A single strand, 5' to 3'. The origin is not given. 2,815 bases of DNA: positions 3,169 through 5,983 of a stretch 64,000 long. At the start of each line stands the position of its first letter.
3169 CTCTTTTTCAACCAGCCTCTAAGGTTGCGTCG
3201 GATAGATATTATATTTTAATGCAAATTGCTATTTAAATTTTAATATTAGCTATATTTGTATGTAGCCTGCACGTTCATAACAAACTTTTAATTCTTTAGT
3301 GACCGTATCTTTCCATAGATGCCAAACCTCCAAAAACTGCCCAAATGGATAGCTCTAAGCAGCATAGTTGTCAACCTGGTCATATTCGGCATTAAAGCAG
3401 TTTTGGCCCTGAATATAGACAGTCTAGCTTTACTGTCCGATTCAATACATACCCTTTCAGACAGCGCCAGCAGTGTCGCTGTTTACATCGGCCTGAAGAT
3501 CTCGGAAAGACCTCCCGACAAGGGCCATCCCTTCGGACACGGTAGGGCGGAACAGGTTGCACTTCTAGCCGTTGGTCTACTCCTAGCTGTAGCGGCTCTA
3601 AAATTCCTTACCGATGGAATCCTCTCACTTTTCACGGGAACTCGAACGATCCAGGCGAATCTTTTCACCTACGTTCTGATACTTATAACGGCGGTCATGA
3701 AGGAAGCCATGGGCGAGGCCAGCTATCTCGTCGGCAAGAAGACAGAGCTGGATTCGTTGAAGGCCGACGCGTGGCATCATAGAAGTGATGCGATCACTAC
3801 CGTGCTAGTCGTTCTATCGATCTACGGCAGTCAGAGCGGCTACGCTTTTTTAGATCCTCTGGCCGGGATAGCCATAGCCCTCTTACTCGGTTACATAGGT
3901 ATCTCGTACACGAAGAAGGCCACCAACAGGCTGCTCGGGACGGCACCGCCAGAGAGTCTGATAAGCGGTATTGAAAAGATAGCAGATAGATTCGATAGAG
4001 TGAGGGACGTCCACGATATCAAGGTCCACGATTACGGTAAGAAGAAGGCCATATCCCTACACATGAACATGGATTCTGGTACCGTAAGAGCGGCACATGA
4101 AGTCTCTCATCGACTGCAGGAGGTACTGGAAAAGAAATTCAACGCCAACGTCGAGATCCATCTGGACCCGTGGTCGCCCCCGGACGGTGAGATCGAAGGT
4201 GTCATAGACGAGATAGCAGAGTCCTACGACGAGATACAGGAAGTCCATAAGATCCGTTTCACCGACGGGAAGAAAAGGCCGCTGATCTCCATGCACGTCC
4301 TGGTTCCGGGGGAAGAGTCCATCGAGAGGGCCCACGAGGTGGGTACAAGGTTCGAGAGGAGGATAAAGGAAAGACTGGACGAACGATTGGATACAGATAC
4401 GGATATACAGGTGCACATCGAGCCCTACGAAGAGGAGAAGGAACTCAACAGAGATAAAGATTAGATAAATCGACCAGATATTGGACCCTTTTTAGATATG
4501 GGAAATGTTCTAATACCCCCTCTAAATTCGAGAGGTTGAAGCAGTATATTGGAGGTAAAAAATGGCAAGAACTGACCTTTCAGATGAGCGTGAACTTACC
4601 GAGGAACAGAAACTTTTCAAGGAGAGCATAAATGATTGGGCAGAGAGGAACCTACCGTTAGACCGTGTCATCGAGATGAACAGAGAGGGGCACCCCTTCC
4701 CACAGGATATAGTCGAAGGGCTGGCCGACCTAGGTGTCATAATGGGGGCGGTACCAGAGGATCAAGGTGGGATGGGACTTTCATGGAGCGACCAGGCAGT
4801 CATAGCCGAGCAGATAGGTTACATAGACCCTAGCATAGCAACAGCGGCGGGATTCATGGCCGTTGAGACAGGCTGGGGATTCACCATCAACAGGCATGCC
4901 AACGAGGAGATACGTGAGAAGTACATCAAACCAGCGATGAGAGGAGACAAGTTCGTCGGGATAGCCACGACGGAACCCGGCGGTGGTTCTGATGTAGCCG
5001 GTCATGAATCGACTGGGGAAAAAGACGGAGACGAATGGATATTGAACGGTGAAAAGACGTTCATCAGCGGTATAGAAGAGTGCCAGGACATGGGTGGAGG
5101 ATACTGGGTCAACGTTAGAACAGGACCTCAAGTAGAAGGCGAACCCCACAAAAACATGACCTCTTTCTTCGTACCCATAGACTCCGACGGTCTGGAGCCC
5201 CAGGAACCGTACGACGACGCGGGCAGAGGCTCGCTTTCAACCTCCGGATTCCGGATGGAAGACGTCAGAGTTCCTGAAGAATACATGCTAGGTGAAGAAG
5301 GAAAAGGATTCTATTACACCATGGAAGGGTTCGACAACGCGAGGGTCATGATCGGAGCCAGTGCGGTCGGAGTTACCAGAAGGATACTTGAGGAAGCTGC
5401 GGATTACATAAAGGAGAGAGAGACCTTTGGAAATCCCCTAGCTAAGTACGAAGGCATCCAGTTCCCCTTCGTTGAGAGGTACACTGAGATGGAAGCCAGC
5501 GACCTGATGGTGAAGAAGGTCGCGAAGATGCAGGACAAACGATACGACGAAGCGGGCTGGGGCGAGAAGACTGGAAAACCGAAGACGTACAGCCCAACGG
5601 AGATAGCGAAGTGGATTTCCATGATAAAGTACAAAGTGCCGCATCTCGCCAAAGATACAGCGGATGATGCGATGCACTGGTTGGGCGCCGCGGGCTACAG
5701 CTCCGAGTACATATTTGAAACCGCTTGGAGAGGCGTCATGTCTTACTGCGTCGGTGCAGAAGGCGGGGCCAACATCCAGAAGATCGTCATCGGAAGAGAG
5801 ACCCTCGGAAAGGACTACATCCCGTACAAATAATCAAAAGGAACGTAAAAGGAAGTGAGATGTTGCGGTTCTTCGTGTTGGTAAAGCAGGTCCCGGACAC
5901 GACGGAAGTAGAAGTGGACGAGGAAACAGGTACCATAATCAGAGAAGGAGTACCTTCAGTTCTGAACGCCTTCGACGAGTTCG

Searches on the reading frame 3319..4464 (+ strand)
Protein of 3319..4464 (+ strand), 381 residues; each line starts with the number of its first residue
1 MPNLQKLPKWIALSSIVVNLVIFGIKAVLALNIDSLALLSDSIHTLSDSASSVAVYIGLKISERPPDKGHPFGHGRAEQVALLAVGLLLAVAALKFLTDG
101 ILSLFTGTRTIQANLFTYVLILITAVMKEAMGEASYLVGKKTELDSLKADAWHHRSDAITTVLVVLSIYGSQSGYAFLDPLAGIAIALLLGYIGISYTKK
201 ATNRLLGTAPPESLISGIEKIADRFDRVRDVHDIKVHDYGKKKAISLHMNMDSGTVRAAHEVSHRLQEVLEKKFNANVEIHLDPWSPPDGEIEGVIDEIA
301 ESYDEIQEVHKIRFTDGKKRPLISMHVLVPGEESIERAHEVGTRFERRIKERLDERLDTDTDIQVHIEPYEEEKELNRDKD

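Call 76: search_protein_families(library=pfam, proteins=[window:3319-4464:+], max_evalue=0.000001)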
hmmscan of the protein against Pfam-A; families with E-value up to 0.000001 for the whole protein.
window:3319-4464:+ (381 aa): 2 families
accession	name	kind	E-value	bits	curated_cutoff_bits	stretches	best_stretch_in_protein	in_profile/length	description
PF01545.26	Cation_efflux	-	7e-36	124.3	26.6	1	14-206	3-198/198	Cation efflux family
PF16916.11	ZT_dimer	-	7e-29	100.1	26.7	2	210-284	1-77/78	Dimerisation domain of Zinc Transporter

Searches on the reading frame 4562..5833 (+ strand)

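Call 76: search_protein_families(library=pfam, proteins=[window:4562-5833:+], max_evalue=0.000001)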
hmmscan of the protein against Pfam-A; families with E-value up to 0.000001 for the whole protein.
window:4562-5833:+ (423 aa): 4 families
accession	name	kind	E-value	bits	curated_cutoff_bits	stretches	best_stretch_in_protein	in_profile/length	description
PF00441.29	Acyl-CoA_dh_1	-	1.1e-30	107.2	22.4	1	247-413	1-148/150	Acyl-CoA dehydrogenase, C-terminal domain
PF02771.21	Acyl-CoA_dh_N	-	3.1e-20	73.1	22.9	1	13-129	1-113/113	Acyl-CoA dehydrogenase, N-terminal domain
PF02770.24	Acyl-CoA_dh_M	-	5.9e-15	55.7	33.3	1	134-235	2-97/97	Acyl-CoA dehydrogenase, middle domain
PF08028.16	Acyl-CoA_dh_2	-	6.9e-07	30.1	22.7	0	263-392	2-123/134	Acyl-CoA dehydrogenase, C-terminal domain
